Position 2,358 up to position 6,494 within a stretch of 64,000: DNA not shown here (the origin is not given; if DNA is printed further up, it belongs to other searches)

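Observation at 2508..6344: EccC/EssC-like ATPase with atypical architecture: no TM segment, ~450-aa coiled-coil N-terminus, and only the middle of three P-loop domains intact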

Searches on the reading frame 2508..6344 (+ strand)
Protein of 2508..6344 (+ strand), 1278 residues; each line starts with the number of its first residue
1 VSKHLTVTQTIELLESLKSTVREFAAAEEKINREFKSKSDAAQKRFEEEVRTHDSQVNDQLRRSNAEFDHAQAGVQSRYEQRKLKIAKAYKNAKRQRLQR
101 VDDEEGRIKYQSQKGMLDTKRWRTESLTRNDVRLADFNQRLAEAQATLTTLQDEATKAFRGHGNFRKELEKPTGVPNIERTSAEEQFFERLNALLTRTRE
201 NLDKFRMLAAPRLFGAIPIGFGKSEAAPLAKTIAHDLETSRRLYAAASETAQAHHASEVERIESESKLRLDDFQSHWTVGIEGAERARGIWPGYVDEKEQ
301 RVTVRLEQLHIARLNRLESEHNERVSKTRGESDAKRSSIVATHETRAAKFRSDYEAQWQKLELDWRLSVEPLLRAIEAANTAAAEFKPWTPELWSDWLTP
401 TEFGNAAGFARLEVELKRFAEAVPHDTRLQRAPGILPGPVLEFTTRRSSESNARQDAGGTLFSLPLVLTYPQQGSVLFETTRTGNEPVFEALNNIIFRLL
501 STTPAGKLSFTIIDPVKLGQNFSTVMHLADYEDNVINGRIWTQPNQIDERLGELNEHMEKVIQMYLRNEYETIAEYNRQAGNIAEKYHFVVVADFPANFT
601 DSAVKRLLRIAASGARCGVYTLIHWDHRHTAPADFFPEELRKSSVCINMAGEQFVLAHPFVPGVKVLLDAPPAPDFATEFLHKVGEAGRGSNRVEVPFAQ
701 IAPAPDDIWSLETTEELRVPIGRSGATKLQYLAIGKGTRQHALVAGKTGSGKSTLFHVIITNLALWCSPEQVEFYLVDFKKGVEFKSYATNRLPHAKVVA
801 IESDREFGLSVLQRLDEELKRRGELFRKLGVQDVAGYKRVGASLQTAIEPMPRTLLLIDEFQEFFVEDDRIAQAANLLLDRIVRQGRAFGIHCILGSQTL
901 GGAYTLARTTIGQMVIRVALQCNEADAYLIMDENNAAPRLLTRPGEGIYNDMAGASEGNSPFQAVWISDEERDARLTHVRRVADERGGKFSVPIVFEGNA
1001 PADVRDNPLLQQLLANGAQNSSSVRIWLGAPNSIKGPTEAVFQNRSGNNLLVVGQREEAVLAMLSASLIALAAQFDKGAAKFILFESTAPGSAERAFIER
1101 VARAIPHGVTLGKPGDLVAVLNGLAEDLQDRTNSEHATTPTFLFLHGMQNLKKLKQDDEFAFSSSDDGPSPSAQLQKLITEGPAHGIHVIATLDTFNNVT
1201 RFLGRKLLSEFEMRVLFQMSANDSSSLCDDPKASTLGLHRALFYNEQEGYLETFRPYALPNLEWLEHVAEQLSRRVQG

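Call 5: search_protein_families(library=pfam, proteins=[window:2508-6344:+], max_evalue=1)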
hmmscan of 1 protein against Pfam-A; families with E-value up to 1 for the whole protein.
window:2508-6344:+ (1278 aa): 16 families
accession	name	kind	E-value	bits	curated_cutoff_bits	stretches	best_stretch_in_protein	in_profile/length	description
PF01580.24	FtsK_SpoIIIE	-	8.2e-34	117.4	24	2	735-899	36-218/221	FtsK/SpoIIIE family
PF13401.12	AAA_22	-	0.00015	22.5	27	1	738-878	4-104/130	AAA domain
PF13191.12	AAA_16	-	0.00089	20.2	32.6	1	734-865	19-145/167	AAA ATPase domain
PF05729.18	NACHT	-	0.00091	19.5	26.7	1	743-775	4-39/167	NACHT domain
PF01935.23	DUF87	-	0.0025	18.4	23.2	1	732-764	16-48/220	Helicase HerA, central domain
PF00270.35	DEAD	-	0.01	16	26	1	729-762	3-37/167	DEAD/DEAH box helicase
PF13555.12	AAA_29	-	0.022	15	27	1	741-759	24-42/61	P-loop containing region of AAA domain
PF12846.13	AAA_10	-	0.062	12.8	27.5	1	738-805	20-84/362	AAA-like domain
PF10412.15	TrwB_AAD_bind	-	0.067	12.5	20.5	0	739-762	15-38/387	Type IV secretion-system coupling protein DNA-binding domain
PF10444.14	Nbl1_Borealin_N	-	0.068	13.2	24.4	1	53-98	9-54/57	Nbl1 / Borealin N terminal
PF01637.24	ATPase_2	-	0.082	13.1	33.2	1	735-865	16-123/225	ATPase domain predominantly from Archaea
PF24883.2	NPHP3_N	-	0.085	13.5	24.8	1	740-781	23-62/164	Nephrocystin 3, N-terminal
PF00437.27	T2SSE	-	0.093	11.8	24.9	1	725-763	128-166/370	Type II/IV secretion system protein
PF25199.1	nSTAND_NTPase5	-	0.096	12.9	34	1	736-768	38-67/145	Novel STAND NTPase 5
PF00005.33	ABC_tran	-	0.13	13.3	25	1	741-764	13-36/137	ABC transporter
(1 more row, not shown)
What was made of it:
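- On FtsK/SpoIIIE ATPase superfamily (Pfam PF01580): 117.4 bits against a cut-off of 24, aa 735-899 (call 5).
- Checked: Domain B: Pfam PF01580, E 8e-34 (call 5).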

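Call 6: search_protein_families(library=ncbifam, proteins=[window:2508-6344:+], max_evalue=1)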
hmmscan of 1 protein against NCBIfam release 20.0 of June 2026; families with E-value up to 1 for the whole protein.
window:2508-6344:+ (1278 aa): 6 families
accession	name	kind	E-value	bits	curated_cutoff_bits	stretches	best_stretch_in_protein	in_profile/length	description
TIGR03924.1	T7SS_EccC_a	equivalog_domain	2.5e-36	125.7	509.15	1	705-922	411-627/673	type VII secretion protein EccCa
TIGR03925.1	T7SS_EccC_b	equivalog_domain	6.2e-30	104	346.55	2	712-1085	45-399/564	type VII secretion protein EccCb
TIGR03928.1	T7_EssCb_Firm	equivalog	1.9e-24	85.4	778.4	1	711-902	440-625/1296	type VII secretion protein EssC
NF007615.0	PRK10263.1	equivalog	1.9e-08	32.5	1566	1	740-852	1011-1119/1355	DNA translocase FtsK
NF000355.4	ribo_prot_ABC_F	equivalog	0.23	10.3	380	1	739-763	339-363/499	ribosomal protection-like ABC-F family protein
NF033930.1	pneumo_PspA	exception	0.95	8.1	850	0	21-186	50-209/659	pneumococcal surface protein A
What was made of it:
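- On EccC (T7SSa) equivalogs TIGR03924 / TIGR03925: Only the D1/D2-like part aligns (call 6).
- On EssC (T7SSb) equivalog TIGR03928: 85.4 against 778.4 (call 6).
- Closest known: EccC. Different: NCBIfam scores are far below the equivalog cut-offs: 125.7 against 509 and 104 against 346.6 (call 6).
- Closest known: EssC/YukB. Different: The TIGR03928 score is 85 against a cut-off of 778 (call 6).
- Tried and rejected: TIGR03924 aligns only to domain B (call 6).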

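Call 7: search_protein_families(library=padloc, proteins=[window:2508-6344:+], max_evalue=1)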
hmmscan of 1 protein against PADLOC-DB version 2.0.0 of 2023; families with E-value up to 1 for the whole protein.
window:2508-6344:+ (1278 aa): 5 families
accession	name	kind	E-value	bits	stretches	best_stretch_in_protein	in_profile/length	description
PDLC02806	SspH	-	8.1e-26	87.9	2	740-898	1538-1688/1766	SspH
PDLC04140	mad8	-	9.8e-22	75.9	1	717-938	2-273/314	mads_8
PDLC01055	HerA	-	8.2e-07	26.2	2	720-834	139-245/532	Type III coevolved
PDLC04105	HerA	-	9.1e-06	22.5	1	731-771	158-198/576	-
PDLC02804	SspH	-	1.1e-05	21.1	1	740-941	1334-1527/1561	SspH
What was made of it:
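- PADLOC gives hits to SspH (E 8e-26), mad8 and HerA (call 7). All of those hits cover only the P-loop domain, aa ~717-940 (call 7).
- Tried and rejected: The PADLOC defence hits cover only the P-loop domain and were rejected as evidence of a defence role (call 7).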

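Call 12: find_homologous_proteins(query=window:2508-6341:+, max_evalue=0.00001)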
Query window:2508-6341:+ (1278 aa): 74 proteins with E <= 0.00001 among 8000 candidates.
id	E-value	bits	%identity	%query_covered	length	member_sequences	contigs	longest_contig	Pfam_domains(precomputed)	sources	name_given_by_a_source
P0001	0.0e+0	2201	78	100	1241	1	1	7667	PF01580.25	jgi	jgi:DNA segregation ATPase FtsK/SpoIIIE, S-DNA-T family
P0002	0.0e+0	2156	77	100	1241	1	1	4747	PF01580.25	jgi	jgi:DNA segregation ATPase FtsK/SpoIIIE, S-DNA-T family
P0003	0.0e+0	1895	66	100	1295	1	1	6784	PF01580.25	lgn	-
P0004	0.0e+0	1876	65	100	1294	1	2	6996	PF01580.25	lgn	-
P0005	0.0e+0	1869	65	99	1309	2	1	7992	PF01580.25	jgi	jgi:hypothetical protein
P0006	0.0e+0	1866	65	100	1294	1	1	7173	PF01580.25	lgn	-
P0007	0.0e+0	1856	65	100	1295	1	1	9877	PF01580.25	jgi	-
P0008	0.0e+0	1841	64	100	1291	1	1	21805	PF01580.25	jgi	jgi:S-DNA-T family DNA segregation ATPase FtsK/SpoIIIE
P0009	0.0e+0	1834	64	100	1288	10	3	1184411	PF01580.25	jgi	jgi:S-DNA-T family DNA segregation ATPase FtsK/SpoIIIE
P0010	0.0e+0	1830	64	100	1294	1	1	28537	PF01580.25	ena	-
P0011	0.0e+0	1825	64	99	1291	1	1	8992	PF01580.25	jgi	jgi:ABC-type multidrug transport system fused ATPase/permease subunit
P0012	0.0e+0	1820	64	100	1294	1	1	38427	PF01580.25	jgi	jgi:DNA segregation ATPase FtsK/SpoIIIE, S-DNA-T family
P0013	0.0e+0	1811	64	100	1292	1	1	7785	PF01580.25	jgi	jgi:DNA segregation ATPase FtsK/SpoIIIE, S-DNA-T family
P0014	0.0e+0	1808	64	99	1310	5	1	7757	PF01580.25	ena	-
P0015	0.0e+0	1794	62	100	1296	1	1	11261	PF01580.25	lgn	-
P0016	0.0e+0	1788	63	100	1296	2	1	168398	PF01580.25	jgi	jgi:DNA segregation ATPase FtsK/SpoIIIE, S-DNA-T family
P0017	0.0e+0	1781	62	100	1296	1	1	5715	PF01580.25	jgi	-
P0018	0.0e+0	1780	62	99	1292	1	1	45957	PF01580.25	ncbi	-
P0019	0.0e+0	1771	62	100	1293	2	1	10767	PF01580.25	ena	-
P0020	0.0e+0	1768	62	100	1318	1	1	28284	PF01580.25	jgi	-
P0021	0.0e+0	1763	62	100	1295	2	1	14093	PF01580.25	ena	-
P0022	0.0e+0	1760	62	100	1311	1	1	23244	PF01580.25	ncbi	-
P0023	0.0e+0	1753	61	100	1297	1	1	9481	PF01580.25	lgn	-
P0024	0.0e+0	1739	63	99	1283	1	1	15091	PF01580.25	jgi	jgi:DNA segregation ATPase FtsK/SpoIIIE, S-DNA-T family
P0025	0.0e+0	1677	60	99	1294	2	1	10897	PF01580.25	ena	-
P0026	0.0e+0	1668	59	99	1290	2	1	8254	PF01580.25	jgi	-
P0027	0.0e+0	1661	59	100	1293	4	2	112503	PF01580.25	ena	-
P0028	0.0e+0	1646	59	100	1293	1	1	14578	PF01580.25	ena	-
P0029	0.0e+0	1633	59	100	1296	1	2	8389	PF01580.25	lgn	-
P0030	0.0e+0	1591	57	99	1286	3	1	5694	PF01580.25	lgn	-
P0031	0.0e+0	1583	57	100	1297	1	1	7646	PF13401.13,PF01580.25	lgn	-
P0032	0.0e+0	1558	56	100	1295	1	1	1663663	PF01580.25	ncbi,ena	-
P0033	0.0e+0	1461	54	100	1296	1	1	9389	PF13401.13,PF01580.25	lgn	-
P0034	0.0e+0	1452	54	100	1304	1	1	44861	PF13401.13,PF01580.25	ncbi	-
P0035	0.0e+0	1452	53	100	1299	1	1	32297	PF01580.25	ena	-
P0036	0.0e+0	1429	52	100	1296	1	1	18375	PF01580.25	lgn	-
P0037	0.0e+0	1425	53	100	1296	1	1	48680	PF13401.13,PF01580.25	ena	-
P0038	0.0e+0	1417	53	99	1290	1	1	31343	PF01580.25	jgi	jgi:DNA segregation ATPase FtsK/SpoIIIE, S-DNA-T family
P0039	0.0e+0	1412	52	99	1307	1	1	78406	PF01580.25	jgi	jgi:DNA segregation ATPase FtsK/SpoIIIE, S-DNA-T family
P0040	0.0e+0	1411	52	100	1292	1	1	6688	PF01580.25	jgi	jgi:DNA segregation ATPase FtsK/SpoIIIE, S-DNA-T family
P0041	0.0e+0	1403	52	99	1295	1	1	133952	PF01580.25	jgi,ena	-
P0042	0.0e+0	1392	51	99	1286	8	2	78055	PF01580.25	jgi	-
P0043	0.0e+0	1392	52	99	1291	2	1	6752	PF13401.13,PF01580.25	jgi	-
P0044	0.0e+0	1387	52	99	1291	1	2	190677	PF01580.25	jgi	jgi:DNA segregation ATPase FtsK/SpoIIIE, S-DNA-T family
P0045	0.0e+0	1384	52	99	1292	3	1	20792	PF05729.19,PF01580.25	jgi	jgi:S-DNA-T family DNA segregation ATPase FtsK/SpoIIIE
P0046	0.0e+0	1380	51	99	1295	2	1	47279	PF13401.13,PF01580.25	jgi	jgi:hypothetical protein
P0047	0.0e+0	1379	51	100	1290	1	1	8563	PF01580.25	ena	-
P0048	0.0e+0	1377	51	100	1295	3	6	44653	PF13401.13,PF01580.25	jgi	jgi:hypothetical protein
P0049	0.0e+0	1373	51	99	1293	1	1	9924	PF01580.25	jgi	jgi:DNA segregation ATPase FtsK/SpoIIIE, S-DNA-T family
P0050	0.0e+0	1370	52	99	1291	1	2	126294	PF01580.25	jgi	jgi:DNA segregation ATPase FtsK/SpoIIIE, S-DNA-T family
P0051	0.0e+0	1367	51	99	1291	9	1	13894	PF13401.13,PF01580.25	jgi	jgi:DNA segregation ATPase FtsK/SpoIIIE, S-DNA-T family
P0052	0.0e+0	1367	52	100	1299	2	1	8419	PF13401.13,PF01580.25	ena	-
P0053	0.0e+0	1349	50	99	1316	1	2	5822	PF01935.24,PF13401.13,PF01580.25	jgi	jgi:hypothetical protein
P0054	0.0e+0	1339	51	99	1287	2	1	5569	PF13401.13,PF01580.25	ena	-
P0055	0.0e+0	1337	50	100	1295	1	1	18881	PF05729.19,PF13401.13,PF01580.25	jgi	jgi:DNA segregation ATPase FtsK/SpoIIIE, S-DNA-T family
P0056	0.0e+0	1326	51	100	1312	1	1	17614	PF01580.25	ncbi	-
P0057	0.0e+0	1320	50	100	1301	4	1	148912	PF01580.25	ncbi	-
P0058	0.0e+0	1318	50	98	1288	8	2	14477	PF01580.25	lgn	-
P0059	0.0e+0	1293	50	99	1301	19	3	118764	PF01580.25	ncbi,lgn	-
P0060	0.0e+0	1226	56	82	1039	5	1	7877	PF01580.25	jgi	jgi:S-DNA-T family DNA segregation ATPase FtsK/SpoIIIE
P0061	0.0e+0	1104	46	99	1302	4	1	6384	PF01580.25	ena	-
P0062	3.1e-190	653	43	60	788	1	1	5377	PF01580.25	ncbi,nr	ncbi:MAG: hypothetical protein H7Y43_14390, partial [Akkermansiaceae bacterium]|nr:hypothetical prot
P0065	1.8e-30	124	33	15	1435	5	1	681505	PF00656.28,PF24883.3,PF05729.19,PF13555.13,PF13401.13,PF01580.25,PF13481.13,PF13191.13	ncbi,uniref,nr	ncbi:type VII secretion protein EccCb [Streptomyces guryensis]|uniref:Type VII secretion protein Ecc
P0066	3.8e-23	99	31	16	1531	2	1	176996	PF05729.19,PF13401.13,PF01580.25,PF25199.2,PF13191.13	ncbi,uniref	ncbi:FtsK/SpoIIIE domain-containing protein [Streptomyces sp. NPDC002888]|uniref:FtsK/SpoIIIE domain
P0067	2.3e-16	77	32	15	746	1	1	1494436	PF17854.7,PF01580.25,PF09397.17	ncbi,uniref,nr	ncbi:FtsK/SpoIIIE family DNA translocase [Bombilactobacillus thymidiniphilus]|uniref:DNA translocase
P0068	4.3e-15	73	27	23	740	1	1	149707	PF17854.7,PF13491.12,PF01580.25,PF09397.17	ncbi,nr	ncbi:MAG: DNA translocase FtsK [Peptococcaceae bacterium]|nr:DNA translocase FtsK [Peptococcaceae ba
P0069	3.4e-12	63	30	18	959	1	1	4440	PF17854.7,PF01580.25,PF09397.17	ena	-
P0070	9.1e-12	62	30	12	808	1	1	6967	PF17854.7,PF01580.25,PF09397.17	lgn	-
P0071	1.1e-10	58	29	14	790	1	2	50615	PF17854.7,PF12846.14,PF13491.12,PF01580.25,PF09397.17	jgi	-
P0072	2.6e-10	57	29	19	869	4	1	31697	PF17854.7,PF13491.12,PF01580.25,PF09397.17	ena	-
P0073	2.6e-10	57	32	10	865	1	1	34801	PF17854.7,PF01580.25,PF09397.17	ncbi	-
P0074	3.6e-8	50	26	19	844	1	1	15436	PF17854.7,PF13491.12,PF01580.25,PF09397.17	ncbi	-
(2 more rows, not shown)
